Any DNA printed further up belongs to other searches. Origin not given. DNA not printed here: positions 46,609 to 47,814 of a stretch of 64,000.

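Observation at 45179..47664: LigB-type alpha/beta extradiol dioxygenase pair plus RidA deaminase: a 2-aminophenol-dioxygenase-like module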

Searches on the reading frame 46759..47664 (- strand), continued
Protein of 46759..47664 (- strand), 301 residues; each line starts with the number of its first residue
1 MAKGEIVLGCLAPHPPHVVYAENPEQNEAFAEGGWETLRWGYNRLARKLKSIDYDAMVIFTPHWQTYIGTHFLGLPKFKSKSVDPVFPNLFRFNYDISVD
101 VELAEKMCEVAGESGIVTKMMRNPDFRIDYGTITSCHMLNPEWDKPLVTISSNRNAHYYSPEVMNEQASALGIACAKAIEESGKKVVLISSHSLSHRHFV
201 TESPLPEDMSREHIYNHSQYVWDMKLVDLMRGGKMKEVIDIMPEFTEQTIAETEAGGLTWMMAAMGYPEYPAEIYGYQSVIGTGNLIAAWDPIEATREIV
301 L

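Call 48: search_protein_families(library=pfam, proteins=[L084:2915-4243:+, L070:4242-5408:+, L060:4136-5632:+, L068:7900-9480:+, L060:14893-17589:-, L060:1129-2544:+, L032:4612-5514:+, L084:6875-9406:-, L084:12402-13706:+, L066:12328-13440:+], max_evalue=0.001)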
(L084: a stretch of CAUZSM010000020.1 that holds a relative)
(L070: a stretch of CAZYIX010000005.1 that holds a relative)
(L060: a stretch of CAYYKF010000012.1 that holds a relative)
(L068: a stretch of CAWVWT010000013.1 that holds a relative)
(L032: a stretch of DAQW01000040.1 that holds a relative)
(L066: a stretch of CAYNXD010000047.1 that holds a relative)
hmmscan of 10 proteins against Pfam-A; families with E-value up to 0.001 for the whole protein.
L084:2915-4243:+ (442 aa): 1 family
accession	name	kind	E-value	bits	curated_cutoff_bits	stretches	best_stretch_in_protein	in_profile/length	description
PF00296.26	Bac_luciferase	-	2.4e-09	37.4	27.9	1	29-210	1-143/314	Luciferase-like monooxygenase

L070:4242-5408:+ (388 aa): 1 family
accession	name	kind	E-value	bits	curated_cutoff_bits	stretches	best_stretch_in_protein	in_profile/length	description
PF06089.17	Asparaginase_II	-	1e-43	150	25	1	42-322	1-294/322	L-asparaginase II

L060:4136-5632:+ (498 aa): 4 families
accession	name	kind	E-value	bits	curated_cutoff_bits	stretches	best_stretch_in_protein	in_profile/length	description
PF13561.12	adh_short_C2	-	2.3e-29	103.1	27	1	264-493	1-234/236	Enoyl-(Acyl carrier protein) reductase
PF00106.31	adh_short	-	1.4e-27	96.9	26.6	1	260-434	3-190/195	short chain dehydrogenase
PF00551.24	Formyl_trans_N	-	4.9e-12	46.4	26.1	1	82-179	68-167/181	Formyl transferase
PF13460.12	NAD_binding_10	-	4.2e-05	23.9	27.2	0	264-390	1-107/184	NAD(P)H-binding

L068:7900-9480:+ (526 aa): 2 families
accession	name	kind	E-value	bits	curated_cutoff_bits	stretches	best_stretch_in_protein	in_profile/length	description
PF00171.27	Aldedh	-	6.7e-168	559.4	23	1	58-518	1-457/461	Aldehyde dehydrogenase family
PF07368.16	DUF1487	-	0.00097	19.1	23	0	435-487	116-169/215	Protein of unknown function (DUF1487)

L060:14893-17589:- (898 aa): 0 families

L060:1129-2544:+ (471 aa): 3 families
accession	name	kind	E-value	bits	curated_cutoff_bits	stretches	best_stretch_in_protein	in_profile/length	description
PF00152.25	tRNA-synt_2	-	4.8e-79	266.1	25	1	142-465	3-307/308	tRNA synthetases class II (D, K and N)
PF01336.31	tRNA_anti-codon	-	4.7e-08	33.3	27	1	34-117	1-70/75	OB-fold nucleic acid binding domain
PF01409.25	tRNA-synt_2d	-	0.0006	19.8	19.8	0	437-460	213-236/246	tRNA synthetases class II core domain (F)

L032:4612-5514:+ (300 aa): 4 families
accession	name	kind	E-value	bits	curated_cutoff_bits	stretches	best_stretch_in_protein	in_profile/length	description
PF13424.12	TPR_12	-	3.7e-07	30.7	30.1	1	131-195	10-76/77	Tetratricopeptide repeat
PF07719.23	TPR_2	-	7e-06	26.2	27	0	165-192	2-29/34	Tetratricopeptide repeat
PF17874.7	TPR_MalT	-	3.4e-05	23.7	45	1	133-251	49-168/336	MalT-like TPR region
PF13374.12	TPR_10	-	0.00021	21.7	27.5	0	163-196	1-34/42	Tetratricopeptide repeat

L084:6875-9406:- (843 aa): 1 family
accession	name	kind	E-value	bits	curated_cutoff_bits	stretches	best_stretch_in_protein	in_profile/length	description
PF01663.27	Phosphodiest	-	6e-13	49.5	23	1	144-247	107-224/342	Type I phosphodiesterase / nucleotide pyrophosphatase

L084:12402-13706:+ (434 aa): 1 family
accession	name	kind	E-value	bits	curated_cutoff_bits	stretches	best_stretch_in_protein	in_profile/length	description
PF00999.27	Na_H_Exchanger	-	6e-58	196.9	26.2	1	25-415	2-374/375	Sodium/hydrogen exchanger, transmembrane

L066:12328-13440:+ (370 aa): 2 families
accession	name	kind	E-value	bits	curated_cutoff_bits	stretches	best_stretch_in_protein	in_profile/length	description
PF06973.17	DUF1297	-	5e-50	170.1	23.8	1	184-369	21-187/188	Domain of unknown function (DUF1297)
PF06849.18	DUF1246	-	8.4e-37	126.3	25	1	22-143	1-121/122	Protein of unknown function (DUF1246)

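Call 49: search_solved_structures(query=L068:7900-9480:+, max_evalue=1e-60)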
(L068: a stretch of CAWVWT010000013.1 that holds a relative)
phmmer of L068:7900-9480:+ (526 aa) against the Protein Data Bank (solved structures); distinct sequences matched with E-value up to 1e-60: 170 (the best 60 are shown).
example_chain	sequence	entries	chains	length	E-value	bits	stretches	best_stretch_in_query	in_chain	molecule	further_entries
4u3w_A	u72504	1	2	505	1.9e-146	492.2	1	49-525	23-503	2-aminomuconate 6-semialdehyde dehydrogenase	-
4i1w_A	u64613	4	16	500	2.4e-141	475.3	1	48-525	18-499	2-aminomuconate 6-semialdehyde dehydrogenase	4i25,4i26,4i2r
4npi_A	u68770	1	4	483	4.4e-141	474.5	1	49-525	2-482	2-aminomuconate 6-semialdehyde dehydrogenase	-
5kj5_A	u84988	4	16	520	1.3e-140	472.9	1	48-525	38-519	2-aminomuconate 6-semialdehyde dehydrogenase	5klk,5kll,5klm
4oe2_A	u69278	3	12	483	3e-140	471.7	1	49-525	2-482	2-aminomuconate 6-semialdehyde dehydrogenase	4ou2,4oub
5kln_A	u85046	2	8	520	3.5e-140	471.5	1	48-525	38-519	2-aminomuconate 6-semialdehyde dehydrogenase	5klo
7bzv_A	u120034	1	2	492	4e-139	468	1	49-525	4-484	2-aminomuconic 6-semialdehyde dehydrogenase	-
4go4_A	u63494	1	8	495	4.8e-126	424.8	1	53-524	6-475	Putative gamma-hydroxymuconic semialdehyde dehydrogenase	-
4go3_A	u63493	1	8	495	5e-126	424.8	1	53-524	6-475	Putative gamma-hydroxymuconic semialdehyde dehydrogenase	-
4o6r_A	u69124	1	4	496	2.1e-123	416.1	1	53-524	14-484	Aldehyde Dehydrogenase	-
5gtk_A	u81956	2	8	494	6.9e-112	378.1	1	48-523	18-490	Betaine-aldehyde dehydrogenase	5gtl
5gt6_A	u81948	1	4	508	7.3e-112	378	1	48-523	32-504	Betaine-aldehyde dehydrogenase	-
4qf6_A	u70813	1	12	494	3.4e-111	375.8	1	48-523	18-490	Aldehyde dehydrogenase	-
4qet_A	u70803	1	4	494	6.4e-111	374.9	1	48-523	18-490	Aldehyde dehydrogenase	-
4a0m_A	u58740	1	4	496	1.2e-106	360.8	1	53-514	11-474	BETAINE ALDEHYDE DEHYDROGENASE, CHLOROPLASTIC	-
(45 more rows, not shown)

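Call 50: search_protein_families(library=ncbifam, proteins=[L068:7900-9480:+, L084:2915-4243:+, L070:4242-5408:+, L060:4136-5632:+], max_evalue=0.00001)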
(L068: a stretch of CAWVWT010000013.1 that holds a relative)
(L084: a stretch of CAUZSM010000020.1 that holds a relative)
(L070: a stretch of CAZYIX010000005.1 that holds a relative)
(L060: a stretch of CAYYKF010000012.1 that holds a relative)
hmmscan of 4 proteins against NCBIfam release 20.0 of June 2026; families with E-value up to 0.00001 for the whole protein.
L068:7900-9480:+ (526 aa): 43 families (the best 25 are shown)
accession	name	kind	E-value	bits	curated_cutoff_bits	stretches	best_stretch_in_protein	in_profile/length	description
TIGR03216.1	OH_muco_semi_DH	equivalog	3.1e-173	576.8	693.25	1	51-525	2-480/481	2-hydroxymuconic semialdehyde dehydrogenase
TIGR02299.1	HpaE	equivalog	2.1e-157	524.6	638.35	1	52-525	3-477/488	5-carboxymethyl-2-hydroxymuconate semialdehyde dehydrogenase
TIGR01804.1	BADH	equivalog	8.4e-142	472.9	668.6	1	53-517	1-464/467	betaine-aldehyde dehydrogenase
NF010000.0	PRK13473.1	subfamily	1.3e-132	442.8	615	1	51-513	4-461/475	aminobutyraldehyde dehydrogenase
NF009725.0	PRK13252.1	equivalog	9.8e-131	436.5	593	1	46-524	3-479/488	betaine-aldehyde dehydrogenase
NF045736.1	PaDhStyDRhodo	equivalog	5e-129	430.9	800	1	52-509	5-462/479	phenylacetaldehyde dehydrogenase StyD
NF050026.1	AcaldDHExaC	equivalog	2.5e-124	415.6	900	1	49-524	15-493/503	acetaldehyde dehydrogenase ExaC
NF045735.1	PaDhStyDPseudo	equivalog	7.3e-123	410.8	850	1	53-524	6-481/483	phenylacetaldehyde dehydrogenase StyD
NF042993.1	AlphKGSA_gudD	equivalog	2.3e-116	389.4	770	1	50-524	4-480/481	alpha-ketoglutaric semialdehyde dehydrogenase GucD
NF052305.1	DioxValDhHalo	equivalog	5.1e-114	381.8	750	1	49-517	4-474/483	2,5-dioxovalerate dehydrogenase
NF006916.0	PRK09407.1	equivalog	1.1e-110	370.8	521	1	66-524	35-492/526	succinic semialdehyde dehydrogenase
NF040648.1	lactal_redase_Meth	equivalog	7e-110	368.2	650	1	53-517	2-455/463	lactaldehyde dehydrogenase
NF007497.0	PRK10090.1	equivalog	1.9e-107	360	500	1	45-514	2-467/480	aldehyde dehydrogenase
TIGR01780.1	SSADH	subfamily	1.1e-106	357.5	646.35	1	70-513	2-441/448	succinate-semialdehyde dehydrogenase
NF007352.0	PRK09847.1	equivalog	1.1e-104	350.8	850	1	43-521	13-488/495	aldehyde dehydrogenase PuuC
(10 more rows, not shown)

L084:2915-4243:+ (442 aa): 1 family
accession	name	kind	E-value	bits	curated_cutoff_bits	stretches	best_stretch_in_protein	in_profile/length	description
TIGR04027.1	LLM_KPN_01858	hypoth_equivalog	5.7e-07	28.8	412.9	1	50-177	15-120/326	putative FMN-dependent luciferase-like monooxygenase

L070:4242-5408:+ (388 aa): 0 families

L060:4136-5632:+ (498 aa): 174 families (the best 25 are shown)
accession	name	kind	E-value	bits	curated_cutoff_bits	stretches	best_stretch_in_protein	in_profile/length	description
NF006212.0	PRK08339.1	equivalog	3.4e-43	148.2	339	1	255-498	6-262/263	short chain dehydrogenase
NF005095.0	PRK06523.1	subfamily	1.4e-34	119.8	231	1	253-496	6-259/261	oxidoreductase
NF005559.1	PRK07231.1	subfamily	9.8e-34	116.9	215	1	255-495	2-248/249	glucose 1-dehydrogenase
NF009466.0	PRK12826.1-2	subfamily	1.1e-30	106.9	222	1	258-494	4-244/248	3-oxoacyl-ACP reductase FabG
NF005893.0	PRK07856.1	equivalog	2.5e-28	99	255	1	255-493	7-240/255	SDR family oxidoreductase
NF005753.0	PRK07577.1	equivalog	7.3e-28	97.7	310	1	259-493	5-231/237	SDR family oxidoreductase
NF006074.0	PRK08220.1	equivalog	1.7e-27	96.6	312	1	255-493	6-246/251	2,3-dihydro-2,3-dihydroxybenzoate dehydrogenase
NF004197.0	PRK05653.1-1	equivalog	4.5e-27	95.2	332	1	253-494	3-246/249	3-oxoacyl-ACP reductase FabG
NF009464.0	PRK12824.1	subfamily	5.8e-27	94.9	269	1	260-494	5-242/245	3-oxoacyl-ACP reductase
NF005007.0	PRK06398.1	equivalog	1.1e-26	93.6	341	1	254-494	4-245/259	aldose dehydrogenase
NF005446.0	PRK07035.1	equivalog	6.9e-26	91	373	1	255-495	9-254/255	SDR family oxidoreductase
NF006693.0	PRK09242.1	equivalog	1.5e-25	89.8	328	1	255-496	8-255/258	SDR family oxidoreductase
NF004779.0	PRK06125.1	subfamily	1.7e-25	90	261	1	255-494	5-253/259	short-chain dehydrogenase/reductase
NF004823.0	PRK06179.1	subfamily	2.7e-25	89.4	310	1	259-429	7-182/271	oxidoreductase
TIGR01830.1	3oxo_ACP_reduc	equivalog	6.2e-25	88.3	297.75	1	260-493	1-237/239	3-oxoacyl-[acyl-carrier-protein] reductase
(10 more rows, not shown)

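Call 52: find_homologous_proteins(query=L068:7900-9480:+, max_evalue=1e-60)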
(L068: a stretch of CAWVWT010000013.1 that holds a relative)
Query L068:7900-9480:+ (526 aa): 7999 proteins with E <= 1e-60 among 8000 candidates; the best 120 are listed.
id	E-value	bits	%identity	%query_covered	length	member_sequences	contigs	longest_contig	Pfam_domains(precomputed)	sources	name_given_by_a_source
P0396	0.0e+0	1092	100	92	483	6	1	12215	PF00171.28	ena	-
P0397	0.0e+0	1034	94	92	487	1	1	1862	PF00171.28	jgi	jgi:aminomuconate-semialdehyde/2-hydroxymuconate-6-semialdehyde dehydrogenase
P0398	0.0e+0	1016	93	92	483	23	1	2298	PF00171.28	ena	-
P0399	4.4e-294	994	90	92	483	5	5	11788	PF00171.28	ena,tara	tara:strand:- start:675 stop:2126 length:1452 start_codon:yes stop_codon:yes gene_type:complete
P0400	1.1e-293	993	90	92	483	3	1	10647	PF00171.28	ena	-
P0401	2.3e-289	979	89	92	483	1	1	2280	PF00171.28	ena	-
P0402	4.0e-289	978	88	92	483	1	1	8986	PF00171.28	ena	-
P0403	4.2e-289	978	89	92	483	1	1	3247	PF00171.28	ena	-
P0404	4.4e-289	978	89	92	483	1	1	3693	PF00171.28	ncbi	-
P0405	7.3e-289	977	88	92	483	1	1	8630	PF00171.28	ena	-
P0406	7.7e-289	977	89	92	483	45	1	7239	PF00171.28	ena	-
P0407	1.1e-288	976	88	92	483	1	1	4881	PF00171.28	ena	-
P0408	1.2e-288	976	89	92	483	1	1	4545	PF00171.28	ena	-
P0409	1.6e-288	976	88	92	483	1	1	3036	PF00171.28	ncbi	-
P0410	1.8e-288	976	88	92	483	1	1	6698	PF00171.28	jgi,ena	-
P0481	8.3e-248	842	76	92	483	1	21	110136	PF00171.28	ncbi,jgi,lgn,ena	jgi:aminomuconate-semialdehyde/2-hydroxymuconate-6-semialdehyde dehydrogenase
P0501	4.2e-229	780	72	91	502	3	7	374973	PF00171.28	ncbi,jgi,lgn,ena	-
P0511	5.9e-223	760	69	91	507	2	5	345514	PF00171.28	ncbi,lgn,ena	-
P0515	1.6e-213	728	67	91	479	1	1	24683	PF00171.28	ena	-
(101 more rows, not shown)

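Call 53: find_encoding_contigs(protein=P0511, flank=10000, max_places=2)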
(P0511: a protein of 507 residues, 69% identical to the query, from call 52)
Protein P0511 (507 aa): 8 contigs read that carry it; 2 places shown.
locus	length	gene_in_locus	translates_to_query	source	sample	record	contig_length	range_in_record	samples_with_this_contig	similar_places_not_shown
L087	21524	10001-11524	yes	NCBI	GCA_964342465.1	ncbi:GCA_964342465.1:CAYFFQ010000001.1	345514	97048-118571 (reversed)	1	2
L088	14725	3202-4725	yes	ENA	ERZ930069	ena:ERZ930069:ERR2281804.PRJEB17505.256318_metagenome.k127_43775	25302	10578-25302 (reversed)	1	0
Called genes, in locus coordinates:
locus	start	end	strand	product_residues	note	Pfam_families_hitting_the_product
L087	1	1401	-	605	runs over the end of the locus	-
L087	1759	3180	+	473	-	PF01336:tRNA_anti-codon, PF00152:tRNA-synt_2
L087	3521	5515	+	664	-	PF00989:PAS, PF08448:PAS_4 (weak), PF13188:PAS_8 (weak), PF08447:PAS_3, PF13426:PAS_9, PF00512:HisKA (weak), PF02518:HATPase_c, PF00072:Response_reg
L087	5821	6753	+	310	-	PF00551:Formyl_trans_N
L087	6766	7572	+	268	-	PF00106:adh_short, PF08659:KR (weak), PF13561:adh_short_C2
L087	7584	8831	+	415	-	PF00296:Bac_luciferase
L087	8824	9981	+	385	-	PF06089:Asparaginase_II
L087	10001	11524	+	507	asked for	PF00171:Aldedh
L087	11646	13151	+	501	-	PF01569:PAP2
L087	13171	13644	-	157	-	-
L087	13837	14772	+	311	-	PF02900:LigB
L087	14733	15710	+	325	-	PF02900:LigB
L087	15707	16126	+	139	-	PF01042:Ribonuc_L-PSP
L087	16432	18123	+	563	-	PF00324:AA_permease, PF13520:AA_permease_2, PF13499:EF-hand_7 (faint)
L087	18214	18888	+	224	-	PF02517:Rce1-like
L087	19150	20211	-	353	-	PF26356:Pelota_N, PF03465:eRF1_3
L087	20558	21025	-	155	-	PF01978:TrmB (faint), PF12840:HTH_20 (weak), PF13404:HTH_AsnC-type, PF13412:HTH_24, PF01037:AsnC_trans_reg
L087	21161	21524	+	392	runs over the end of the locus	PF01053:Cys_Met_Meta_PP, PF00266:Aminotran_5 (weak), PF00155:Aminotran_1_2 (weak), PF06838:Met_gamma_lyase (faint)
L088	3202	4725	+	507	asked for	PF00171:Aldedh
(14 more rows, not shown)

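Call 54: find_encoding_contigs(protein=P0481, flank=10000, max_places=2)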
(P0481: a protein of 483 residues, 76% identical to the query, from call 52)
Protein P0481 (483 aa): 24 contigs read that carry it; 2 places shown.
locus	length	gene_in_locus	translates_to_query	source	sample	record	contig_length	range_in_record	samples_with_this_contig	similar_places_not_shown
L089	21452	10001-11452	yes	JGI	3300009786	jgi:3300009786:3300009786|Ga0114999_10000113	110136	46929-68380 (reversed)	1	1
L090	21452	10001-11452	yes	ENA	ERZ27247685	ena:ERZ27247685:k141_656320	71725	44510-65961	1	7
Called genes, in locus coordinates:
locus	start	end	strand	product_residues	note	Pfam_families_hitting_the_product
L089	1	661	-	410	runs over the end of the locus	PF00438:S-AdoMet_synt_N, PF02772:S-AdoMet_synt_M, PF02773:S-AdoMet_synt_C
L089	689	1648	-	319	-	PF13545:HTH_Crp_2 (weak)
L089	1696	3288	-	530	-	-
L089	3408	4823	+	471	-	PF01336:tRNA_anti-codon, PF00152:tRNA-synt_2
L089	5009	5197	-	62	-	PF00313:CSD, PF08206:OB_RNB (weak)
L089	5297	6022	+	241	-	PF00551:Formyl_trans_N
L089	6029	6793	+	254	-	PF00106:adh_short, PF13561:adh_short_C2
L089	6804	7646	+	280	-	PF07719:TPR_2 (faint), PF13181:TPR_8 (faint), PF13424:TPR_12 (weak), PF00515:TPR_1 (faint)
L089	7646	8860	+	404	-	PF00296:Bac_luciferase (weak)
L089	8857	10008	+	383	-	PF06089:Asparaginase_II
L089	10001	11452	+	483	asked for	PF00171:Aldedh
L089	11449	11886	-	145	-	-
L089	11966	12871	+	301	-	PF02900:LigB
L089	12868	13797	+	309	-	PF02900:LigB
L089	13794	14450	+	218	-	PF01042:Ribonuc_L-PSP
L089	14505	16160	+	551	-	PF00324:AA_permease, PF13520:AA_permease_2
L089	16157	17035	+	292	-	PF02548:Pantoate_transf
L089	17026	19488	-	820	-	-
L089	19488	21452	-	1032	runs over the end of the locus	PF02369:Big_1 (faint)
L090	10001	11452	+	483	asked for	PF00171:Aldedh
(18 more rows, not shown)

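Call 60: search_solved_structures(query=L089:7646-8860:+, max_evalue=0.001)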
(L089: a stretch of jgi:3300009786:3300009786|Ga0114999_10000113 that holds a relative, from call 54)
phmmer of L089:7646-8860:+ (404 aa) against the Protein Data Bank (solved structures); distinct sequences matched with E-value up to 0.001: 0.

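Call 61: search_solved_structures(query=L089:8857-10008:+, max_evalue=0.001)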
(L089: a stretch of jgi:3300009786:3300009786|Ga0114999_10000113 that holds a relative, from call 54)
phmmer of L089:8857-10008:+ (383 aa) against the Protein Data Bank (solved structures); distinct sequences matched with E-value up to 0.001: 14.
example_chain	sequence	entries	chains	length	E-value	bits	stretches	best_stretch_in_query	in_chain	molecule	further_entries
8cly_AAA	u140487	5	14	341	2.6e-14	56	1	44-312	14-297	Putative L-asparaginase II protein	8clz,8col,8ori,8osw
9thy_A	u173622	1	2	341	7.7e-14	54.4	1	44-312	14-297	L-asparaginase II protein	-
7os3_AAA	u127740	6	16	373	4.1e-12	48.8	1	47-321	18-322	L-asparaginase II protein | L-asparaginase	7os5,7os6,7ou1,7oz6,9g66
9g67_A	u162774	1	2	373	6.1e-12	48.2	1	47-321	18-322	L-asparaginase II protein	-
8rud_A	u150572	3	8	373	8.1e-12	47.8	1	47-321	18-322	L-asparaginase II protein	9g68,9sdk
9qcu_A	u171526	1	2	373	1.1e-11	47.4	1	48-321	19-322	L-asparaginase II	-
9qcy_A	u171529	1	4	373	1.1e-11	47.4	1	47-321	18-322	L-asparaginase II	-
9qct_A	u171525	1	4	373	2.4e-11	46.2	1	50-321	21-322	L-asparaginase II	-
9qcz_A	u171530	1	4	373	3e-11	45.9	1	47-321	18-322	L-asparaginase II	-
8ruf_A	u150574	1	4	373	4.3e-11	45.4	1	47-321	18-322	L-asparaginase II protein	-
8rua_A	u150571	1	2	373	6.2e-11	44.9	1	47-321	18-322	L-asparaginase II protein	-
8rug_A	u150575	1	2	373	7.1e-11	44.7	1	47-321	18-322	L-asparaginase II protein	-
8rue_A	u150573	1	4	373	9.7e-11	44.2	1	47-321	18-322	L-asparaginase II protein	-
9qcw_A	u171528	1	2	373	1.6e-10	43.5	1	50-321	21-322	L-asparaginase II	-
